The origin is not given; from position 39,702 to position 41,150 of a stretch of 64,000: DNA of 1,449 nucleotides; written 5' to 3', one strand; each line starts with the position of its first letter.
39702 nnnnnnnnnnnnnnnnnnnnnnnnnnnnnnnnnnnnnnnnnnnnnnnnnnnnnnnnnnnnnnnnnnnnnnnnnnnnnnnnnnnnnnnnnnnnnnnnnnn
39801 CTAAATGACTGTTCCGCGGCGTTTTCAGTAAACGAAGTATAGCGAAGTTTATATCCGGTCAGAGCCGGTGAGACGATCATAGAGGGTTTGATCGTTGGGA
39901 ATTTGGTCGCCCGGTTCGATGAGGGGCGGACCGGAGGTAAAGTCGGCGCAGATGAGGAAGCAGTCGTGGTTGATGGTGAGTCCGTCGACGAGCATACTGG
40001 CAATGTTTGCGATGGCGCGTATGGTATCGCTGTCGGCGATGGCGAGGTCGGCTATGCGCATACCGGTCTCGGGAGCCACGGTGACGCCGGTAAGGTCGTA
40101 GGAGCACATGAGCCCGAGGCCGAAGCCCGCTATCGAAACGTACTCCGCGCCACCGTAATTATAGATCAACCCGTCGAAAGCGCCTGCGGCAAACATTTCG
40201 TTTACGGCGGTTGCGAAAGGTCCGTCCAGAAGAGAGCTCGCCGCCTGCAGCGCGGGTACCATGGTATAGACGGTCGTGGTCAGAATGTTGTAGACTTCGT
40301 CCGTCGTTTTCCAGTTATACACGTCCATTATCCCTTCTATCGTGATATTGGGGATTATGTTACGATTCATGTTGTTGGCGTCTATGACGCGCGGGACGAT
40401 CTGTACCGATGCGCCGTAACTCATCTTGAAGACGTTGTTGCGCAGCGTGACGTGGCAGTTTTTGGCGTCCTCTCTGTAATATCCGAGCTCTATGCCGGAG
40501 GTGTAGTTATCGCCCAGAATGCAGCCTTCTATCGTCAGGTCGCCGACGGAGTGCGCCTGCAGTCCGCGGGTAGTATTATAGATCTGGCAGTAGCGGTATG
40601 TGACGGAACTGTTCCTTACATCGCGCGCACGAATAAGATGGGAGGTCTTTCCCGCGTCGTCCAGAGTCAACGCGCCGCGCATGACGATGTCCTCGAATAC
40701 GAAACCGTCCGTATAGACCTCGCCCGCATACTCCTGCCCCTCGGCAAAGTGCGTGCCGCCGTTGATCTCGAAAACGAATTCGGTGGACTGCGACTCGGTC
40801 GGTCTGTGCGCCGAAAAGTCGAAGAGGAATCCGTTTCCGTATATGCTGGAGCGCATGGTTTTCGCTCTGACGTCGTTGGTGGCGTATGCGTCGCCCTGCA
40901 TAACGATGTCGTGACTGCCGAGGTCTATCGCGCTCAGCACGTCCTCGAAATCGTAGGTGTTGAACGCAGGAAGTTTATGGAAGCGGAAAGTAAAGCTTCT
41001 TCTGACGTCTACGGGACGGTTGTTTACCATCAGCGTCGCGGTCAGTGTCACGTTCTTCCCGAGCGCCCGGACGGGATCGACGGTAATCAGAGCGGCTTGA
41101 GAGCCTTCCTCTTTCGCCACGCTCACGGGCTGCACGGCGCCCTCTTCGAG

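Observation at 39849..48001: ABC-2 exporter followed by two tandem paralogous signal-anchored Big_2/beta-helix-like proteins: candidate uncharacterised cell-surface system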

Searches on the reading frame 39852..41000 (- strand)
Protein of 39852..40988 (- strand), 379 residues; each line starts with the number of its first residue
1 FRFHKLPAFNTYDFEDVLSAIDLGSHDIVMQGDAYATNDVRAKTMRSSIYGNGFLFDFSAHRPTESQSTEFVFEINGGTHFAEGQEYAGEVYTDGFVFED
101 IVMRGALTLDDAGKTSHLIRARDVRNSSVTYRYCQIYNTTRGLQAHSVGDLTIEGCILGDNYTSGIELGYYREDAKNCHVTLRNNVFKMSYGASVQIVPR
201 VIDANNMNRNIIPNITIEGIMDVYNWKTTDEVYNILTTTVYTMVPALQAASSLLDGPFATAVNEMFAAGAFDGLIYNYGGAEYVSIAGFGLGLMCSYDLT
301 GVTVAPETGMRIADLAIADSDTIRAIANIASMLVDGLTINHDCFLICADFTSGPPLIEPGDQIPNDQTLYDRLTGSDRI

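Call 24: search_protein_representatives(protein=window:39852-40988:-)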
Query: 379 residues. Proteins with E-value up to 0.001 (for the whole library): 53; up to 1e-10: 41; up to 1e-30: 13. The best 53 are listed.
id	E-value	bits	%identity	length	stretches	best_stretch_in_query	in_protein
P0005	8.8e-251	847.9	99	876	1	1-376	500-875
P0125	5.7e-79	282.6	98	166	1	243-376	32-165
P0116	8.4e-68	245.9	41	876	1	7-375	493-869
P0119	1.7e-66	241.6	39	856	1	1-376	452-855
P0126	2.8e-64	234.2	38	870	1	5-375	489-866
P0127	7.1e-49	183.6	34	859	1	3-376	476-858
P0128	5.4e-43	164.2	38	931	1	25-376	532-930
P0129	1.6e-42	162.7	34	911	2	127-376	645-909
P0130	1.2e-40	156.5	37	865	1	44-377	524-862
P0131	1.2e-36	143.3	33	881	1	6-376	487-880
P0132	1.5e-36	143.1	36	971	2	171-377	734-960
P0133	5.8e-35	137.8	33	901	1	8-376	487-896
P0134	3.3e-34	135.3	28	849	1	5-374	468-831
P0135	1.6e-28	116.6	32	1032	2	177-377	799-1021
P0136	3.5e-28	115.5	30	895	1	10-376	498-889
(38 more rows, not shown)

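Call 41: search_solved_structures(query=A2, max_evalue=10, show_alignments=2)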
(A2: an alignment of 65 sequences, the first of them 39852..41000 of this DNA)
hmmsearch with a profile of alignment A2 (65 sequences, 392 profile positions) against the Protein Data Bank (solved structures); distinct sequences matched with E-value up to 10: 12.
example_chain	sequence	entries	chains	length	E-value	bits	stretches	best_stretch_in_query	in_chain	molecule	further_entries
8cwy_A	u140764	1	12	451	0.077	15.1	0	233-276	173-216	T32-15-1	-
8cws_A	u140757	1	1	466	0.12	14.5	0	233-276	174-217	F4132-2 Chain A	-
5cwb_A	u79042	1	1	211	0.15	14.2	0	233-276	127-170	Designed helical repeat protein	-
3cw1_E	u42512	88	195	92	0.29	13.2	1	124-165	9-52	Small nuclear ribonucleoprotein E | SmE | Sm-E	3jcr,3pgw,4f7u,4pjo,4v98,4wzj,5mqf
7mwr_B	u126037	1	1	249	0.45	12.6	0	233-276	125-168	LHD101B4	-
8pvs_A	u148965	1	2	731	0.63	12.1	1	104-206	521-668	Alpha-1,3-galactosidase B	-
6qdv_e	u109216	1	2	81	0.86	11.7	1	131-166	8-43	Small nuclear ribonucleoprotein E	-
2a1f_A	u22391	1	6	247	1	11.4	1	208-234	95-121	Uridylate kinase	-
6fl4_A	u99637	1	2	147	1.3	11.1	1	168-232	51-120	Nudix hydrolase 1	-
5gp0_E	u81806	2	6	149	1.3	11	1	168-232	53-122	Nudix hydrolase 1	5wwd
6dby_A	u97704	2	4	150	1.4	11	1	168-232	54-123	Nudix hydrolase 1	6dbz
5wy6_E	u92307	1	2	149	1.4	11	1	173-232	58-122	Nudix hydrolase 1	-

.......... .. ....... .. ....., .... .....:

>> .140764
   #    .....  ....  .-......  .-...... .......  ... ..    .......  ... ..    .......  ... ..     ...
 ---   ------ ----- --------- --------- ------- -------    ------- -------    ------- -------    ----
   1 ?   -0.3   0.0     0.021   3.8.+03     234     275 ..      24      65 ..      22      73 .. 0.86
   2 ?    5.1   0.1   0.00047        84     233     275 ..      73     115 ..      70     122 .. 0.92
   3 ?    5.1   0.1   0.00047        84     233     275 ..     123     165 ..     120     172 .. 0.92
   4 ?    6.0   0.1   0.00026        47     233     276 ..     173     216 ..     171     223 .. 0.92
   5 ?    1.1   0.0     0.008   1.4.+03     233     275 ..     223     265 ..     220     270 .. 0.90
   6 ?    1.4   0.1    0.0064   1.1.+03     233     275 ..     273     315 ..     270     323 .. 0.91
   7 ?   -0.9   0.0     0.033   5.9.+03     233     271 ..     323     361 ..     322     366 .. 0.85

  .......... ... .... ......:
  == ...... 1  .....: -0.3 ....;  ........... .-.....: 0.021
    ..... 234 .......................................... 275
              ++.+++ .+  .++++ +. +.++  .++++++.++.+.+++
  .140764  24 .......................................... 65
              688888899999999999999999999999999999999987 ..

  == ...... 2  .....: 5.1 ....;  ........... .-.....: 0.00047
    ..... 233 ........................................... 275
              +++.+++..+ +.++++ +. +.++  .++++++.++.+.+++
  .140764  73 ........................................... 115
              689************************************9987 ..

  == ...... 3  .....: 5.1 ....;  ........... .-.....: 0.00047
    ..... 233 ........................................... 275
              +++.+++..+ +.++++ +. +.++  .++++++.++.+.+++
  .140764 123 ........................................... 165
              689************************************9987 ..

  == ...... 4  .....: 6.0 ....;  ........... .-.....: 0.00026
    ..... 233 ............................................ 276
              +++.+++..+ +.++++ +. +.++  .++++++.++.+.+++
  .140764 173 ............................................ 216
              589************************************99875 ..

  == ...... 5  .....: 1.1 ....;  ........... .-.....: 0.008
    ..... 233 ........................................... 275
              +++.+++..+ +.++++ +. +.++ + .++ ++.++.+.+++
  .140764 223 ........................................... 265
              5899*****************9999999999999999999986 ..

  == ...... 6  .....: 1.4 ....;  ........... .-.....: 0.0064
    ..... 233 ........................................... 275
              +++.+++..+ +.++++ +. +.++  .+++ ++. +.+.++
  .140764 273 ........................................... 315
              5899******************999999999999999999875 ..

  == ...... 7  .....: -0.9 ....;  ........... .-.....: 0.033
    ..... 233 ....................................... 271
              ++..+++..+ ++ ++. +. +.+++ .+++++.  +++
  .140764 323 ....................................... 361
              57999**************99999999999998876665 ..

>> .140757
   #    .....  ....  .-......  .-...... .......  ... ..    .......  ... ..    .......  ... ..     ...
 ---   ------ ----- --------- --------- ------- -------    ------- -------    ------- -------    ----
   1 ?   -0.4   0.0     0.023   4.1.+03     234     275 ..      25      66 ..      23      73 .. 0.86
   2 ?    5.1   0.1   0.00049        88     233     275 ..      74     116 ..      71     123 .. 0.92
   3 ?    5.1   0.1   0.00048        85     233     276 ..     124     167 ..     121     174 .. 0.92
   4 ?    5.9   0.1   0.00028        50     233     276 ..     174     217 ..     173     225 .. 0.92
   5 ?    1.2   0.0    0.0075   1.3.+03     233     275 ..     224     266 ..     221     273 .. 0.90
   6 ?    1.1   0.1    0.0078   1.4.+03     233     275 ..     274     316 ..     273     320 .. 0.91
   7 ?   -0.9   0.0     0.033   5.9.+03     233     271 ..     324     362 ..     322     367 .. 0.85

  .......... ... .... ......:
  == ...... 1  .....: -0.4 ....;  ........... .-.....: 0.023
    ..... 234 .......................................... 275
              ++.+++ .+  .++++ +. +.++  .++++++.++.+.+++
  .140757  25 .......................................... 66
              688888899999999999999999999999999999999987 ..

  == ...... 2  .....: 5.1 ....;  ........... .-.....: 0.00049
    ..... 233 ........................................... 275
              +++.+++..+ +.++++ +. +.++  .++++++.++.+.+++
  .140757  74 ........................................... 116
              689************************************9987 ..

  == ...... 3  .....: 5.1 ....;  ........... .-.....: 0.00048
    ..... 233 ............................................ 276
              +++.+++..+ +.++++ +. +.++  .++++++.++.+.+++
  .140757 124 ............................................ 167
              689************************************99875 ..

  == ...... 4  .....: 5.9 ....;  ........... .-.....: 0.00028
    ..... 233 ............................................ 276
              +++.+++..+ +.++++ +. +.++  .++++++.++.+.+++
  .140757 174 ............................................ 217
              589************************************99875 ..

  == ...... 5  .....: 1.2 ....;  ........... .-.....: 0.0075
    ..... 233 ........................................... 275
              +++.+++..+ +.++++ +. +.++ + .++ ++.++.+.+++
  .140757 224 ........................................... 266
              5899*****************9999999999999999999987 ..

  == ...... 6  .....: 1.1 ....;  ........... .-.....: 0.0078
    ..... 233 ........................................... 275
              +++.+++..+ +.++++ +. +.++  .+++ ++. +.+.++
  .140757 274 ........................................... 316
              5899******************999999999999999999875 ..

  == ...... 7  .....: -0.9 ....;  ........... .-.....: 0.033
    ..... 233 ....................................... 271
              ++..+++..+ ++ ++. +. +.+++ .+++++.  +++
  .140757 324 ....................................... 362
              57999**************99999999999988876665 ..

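Call 42: search_protein_families(library=pfam, alignment_id=A2, max_evalue=0.01)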
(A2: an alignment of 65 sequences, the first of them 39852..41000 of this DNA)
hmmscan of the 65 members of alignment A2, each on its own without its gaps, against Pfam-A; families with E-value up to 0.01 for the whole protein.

A. member 1, window:39852-41000:- (383 aa): 1 family
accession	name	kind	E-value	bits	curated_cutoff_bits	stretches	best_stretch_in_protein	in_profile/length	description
PF13229.12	Beta_helix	-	5.9e-07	29.7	25.9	1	129-225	52-143/158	Right handed beta helix region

B. families by the number of members that match (of 65 scanned): 4 families
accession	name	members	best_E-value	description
PF13229.12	Beta_helix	55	3.9e-09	Right handed beta helix region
PF05048.19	NosD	6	6.3e-05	Periplasmic copper-binding protein (NosD)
PF20585.4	Pectate_lyase_5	2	0.00017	Putative pectate lyase-like adhesive domain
PF08480.16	Disaggr_assoc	1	0.0034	Disaggregatase related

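Call 46: predict_structure(alignment_id=A2)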
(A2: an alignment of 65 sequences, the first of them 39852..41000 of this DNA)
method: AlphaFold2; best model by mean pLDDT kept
length: 383 residues; sequences in the alignment: 65
mean_pLDDT: 89.0   pTM: 0.90
mean pLDDT of the five models: 89.0, 88.6, 88.0, 87.7, 86.8
residues with pLDDT >= 90: 234; 70-90: 131; 50-70: 15; < 50: 3
segments of 3 or more residues with pLDDT < 50: 1-3
pLDDT, mean of each block of 10 residues (from residue 1): 65 96 96 97 86 97 80 81 94 94 97 88 94 98 95 98 94 93 97 92 88 92 95 87 76 79 83 85 93 77 93 90 80 81 85 89 94 92 62
secondary structure, 60 per line:
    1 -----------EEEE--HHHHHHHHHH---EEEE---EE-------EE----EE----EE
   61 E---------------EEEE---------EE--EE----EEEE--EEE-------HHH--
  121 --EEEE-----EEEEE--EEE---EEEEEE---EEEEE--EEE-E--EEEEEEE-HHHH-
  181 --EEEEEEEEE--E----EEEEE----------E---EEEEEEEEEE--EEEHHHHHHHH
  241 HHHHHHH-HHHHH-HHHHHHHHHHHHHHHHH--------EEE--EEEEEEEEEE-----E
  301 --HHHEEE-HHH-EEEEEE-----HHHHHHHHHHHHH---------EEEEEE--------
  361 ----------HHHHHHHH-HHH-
elements in order: E12-15 H18-27 E31-34 E59-61 E77-80 E100-103 E106-108 E123-126 E132-136 E139-141 E145-150 E154-158 E161-163 E168-174 H176-179 E183-191 E199-203 E218-227 E230-232 H233-247 H249-253 H255-271 E280-282 E285-294 E306-308 E314-319 H325-337 E347-352 H371-378

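Call 48: fold_search(model_id=the predicted structure, library=pdb)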
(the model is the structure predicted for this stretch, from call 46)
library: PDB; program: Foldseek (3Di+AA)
matches with E <= 10: 231; with E <= 0.001: 0
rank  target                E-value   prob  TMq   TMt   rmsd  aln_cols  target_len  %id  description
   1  1ru4                  3.7e-03  0.97  0.28  0.27  11.0       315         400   12  Crystal structure of pectate lyase Pel9A (released 2004-04-13)
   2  1jrg_A                4.1e-03  0.75  0.21  0.23  17.0       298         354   11  Crystal Structure of the R3 form of Pectate Lyase A, Erwinia chrysanthemi (released 2002-06-19)
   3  6kvh                  5.0e-03  0.96  0.27  0.30  10.3       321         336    9  The mutant crystal structure of endo-polygalacturonase (T284A) from Talaromyces leycettanus JCM 12802 (released 2020-09-09)
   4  6kfn                  9.1e-03  0.99  0.29  0.36  10.4       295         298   12  Crystal structure of alginate lyase from Paenibacillus sp. str. FPU-7 (released 2019-10-30)
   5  9qrm_B                1.2e-02  1.00  0.37  0.26   6.2       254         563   16  X-ray structure of Kp32gp38 in complex with K21 pyr5 (released 2025-09-03)
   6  6k0v_A                1.4e-02  1.00  0.37  0.27   7.4       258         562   11  Catalytic domain of GH87 alpha-1,3-glucanase D1069A in complex with tetrasaccharides (released 2019-12-25)
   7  6k0q_A                2.9e-02  0.57  0.22  0.16  11.4       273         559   11  Catalytic domain of GH87 alpha-1,3-glucanase D1068A in complex with nigerose (released 2019-12-25)
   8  1ktw_A                3.0e-02  0.18  0.17  0.14  15.3       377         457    9  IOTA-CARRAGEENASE COMPLEXED TO IOTA-CARRAGEENAN FRAGMENTS (released 2003-06-10)
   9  8wm1_A                3.9e-02  0.30  0.19  0.17  13.4       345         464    8  DHS dehydratase (released 2024-10-02)
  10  3gq8                  4.3e-02  0.90  0.29  0.20  10.3       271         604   15  Crystal Structure of the Bacteriophage phi29 gene product 12 N-terminal fragment in complex with 2-(N-cyclohexylamino)et (released 2009-05-26)
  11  6fls_D                4.3e-02  0.38  0.17  0.27  11.3       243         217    9  Pentapeptide repeat family protein from Clostridium botulinum (released 2018-08-15)
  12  7xks                  4.8e-02  0.82  0.27  0.33   9.4       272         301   11  Crystal structure of an alkaline pectate lyase from Bacillus clausii (released 2023-03-29)
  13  8jhh_B                5.0e-02  0.77  0.26  0.15  13.8       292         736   14  Glycoside hydrolase family 55 endo-beta-1,3-glucanase from Microdochium nivale (released 2024-04-03)
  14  1k5c                  6.4e-02  0.20  0.18  0.19  14.3       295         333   13  Endopolygalacturonase I from Stereum purpureum at 0.96 A resolution (released 2002-06-05)
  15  1bhe                  6.8e-02  0.99  0.35  0.35   7.8       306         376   11  POLYGALACTURONASE FROM ERWINIA CAROTOVORA SSP. CAROTOVORA (released 1998-11-11)
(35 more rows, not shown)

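Call 60: fold_search(model_id=the predicted structure, library=viral)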
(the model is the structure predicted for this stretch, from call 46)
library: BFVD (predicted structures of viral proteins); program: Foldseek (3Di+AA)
matches with E <= 10: 616; with E <= 0.001: 0
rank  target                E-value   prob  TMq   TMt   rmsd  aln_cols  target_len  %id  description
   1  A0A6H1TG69            2.3e-03  1.00  0.31  0.20  10.1       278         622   12  (no name in the UniProt tables at hand)
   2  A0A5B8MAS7            4.0e-03  1.00  0.34  0.20   7.5       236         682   16  E1B 55 kDa protein [Ovine adenovirus 8]
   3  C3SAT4                4.4e-03  0.99  0.28  0.25  10.7       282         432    9  E1B 55 kDa protein [Murine adenovirus 3]
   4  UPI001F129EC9         4.6e-03  1.00  0.33  0.20   8.8       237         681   10  (no name look-up for this kind of identifier)
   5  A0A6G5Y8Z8            4.8e-03  1.00  0.37  0.30   6.2       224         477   12  (no name in the UniProt tables at hand)
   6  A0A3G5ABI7            6.2e-03  1.00  0.32  0.33   8.3       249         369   11  Right handed beta helix domain-containing protein [Hyperionvirus sp.]
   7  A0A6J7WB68            7.2e-03  0.99  0.31  0.20   9.4       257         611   15  C1q domain containing protein [uncultured Caudovirales phage]
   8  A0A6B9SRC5            7.6e-03  0.99  0.31  0.24   6.9       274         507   11  (no name in the UniProt tables at hand)
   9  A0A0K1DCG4            1.3e-02  0.99  0.27  0.27   7.8       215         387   12  E1B 55 kDa protein [Equine adenovirus B serotype 2]
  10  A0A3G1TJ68            1.3e-02  1.00  0.35  0.23   5.7       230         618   13  (no name in the UniProt tables at hand)
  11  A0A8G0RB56            1.3e-02  1.00  0.32  0.23   6.3       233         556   12  E1B-55K [Bat mastadenovirus]
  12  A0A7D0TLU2            1.3e-02  0.95  0.27  0.18   9.6       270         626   12  E1B protein, small T-antigen [Human mastadenovirus C]
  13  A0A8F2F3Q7            1.4e-02  1.00  0.35  0.24   8.2       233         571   14  Tail spike protein [Klebsiella phage Kp_Pokalde_001]
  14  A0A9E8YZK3            1.5e-02  0.99  0.32  0.40   8.5       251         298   12  (no name in the UniProt tables at hand)
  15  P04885                1.5e-02  0.98  0.29  0.28  10.5       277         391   12  E1B 55 kDa protein [Tree shrew adenovirus serotype 1]
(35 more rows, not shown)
